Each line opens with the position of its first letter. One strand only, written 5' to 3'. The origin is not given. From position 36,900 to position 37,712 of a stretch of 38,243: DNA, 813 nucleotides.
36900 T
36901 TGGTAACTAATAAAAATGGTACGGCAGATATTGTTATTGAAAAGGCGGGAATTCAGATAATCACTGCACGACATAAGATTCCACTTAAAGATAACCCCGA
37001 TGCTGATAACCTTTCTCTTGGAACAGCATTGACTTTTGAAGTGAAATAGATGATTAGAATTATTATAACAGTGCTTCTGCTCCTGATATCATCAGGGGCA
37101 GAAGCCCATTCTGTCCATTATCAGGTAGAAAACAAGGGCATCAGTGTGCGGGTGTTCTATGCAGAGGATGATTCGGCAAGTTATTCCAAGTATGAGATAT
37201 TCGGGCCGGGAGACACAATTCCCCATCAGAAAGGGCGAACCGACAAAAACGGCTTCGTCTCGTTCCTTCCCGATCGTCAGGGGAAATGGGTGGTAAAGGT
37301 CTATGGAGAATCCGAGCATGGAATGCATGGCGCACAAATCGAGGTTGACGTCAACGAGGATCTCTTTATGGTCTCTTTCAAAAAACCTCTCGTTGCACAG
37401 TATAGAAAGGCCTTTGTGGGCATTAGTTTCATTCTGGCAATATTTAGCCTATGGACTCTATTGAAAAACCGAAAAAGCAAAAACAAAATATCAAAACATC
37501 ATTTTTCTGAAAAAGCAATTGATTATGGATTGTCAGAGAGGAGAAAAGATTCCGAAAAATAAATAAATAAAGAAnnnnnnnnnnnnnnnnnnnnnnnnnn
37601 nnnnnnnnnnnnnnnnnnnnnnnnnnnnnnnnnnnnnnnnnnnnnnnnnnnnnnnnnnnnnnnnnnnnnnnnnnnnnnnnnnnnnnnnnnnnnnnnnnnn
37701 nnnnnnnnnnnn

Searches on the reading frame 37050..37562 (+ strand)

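Call 7: search_protein_families(library=pfam, proteins=[window:37050-37562:+])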
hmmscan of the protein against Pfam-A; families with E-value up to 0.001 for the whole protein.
window:37050-37562:+ (170 aa): 0 families

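Call 51: search_protein_families(library=ncbifam, proteins=[window:37050-37562:+], max_evalue=0.01)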
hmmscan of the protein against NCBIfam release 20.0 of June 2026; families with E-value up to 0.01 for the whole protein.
window:37050-37562:+ (170 aa): 1 family
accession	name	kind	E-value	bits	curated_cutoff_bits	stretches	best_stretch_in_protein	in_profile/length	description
NF058648.1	ECF_sub_HI1622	equivalog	1.8e-10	41.1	100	1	8-90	2-86/180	NikL family nickel/cobalt ECF transporter subunit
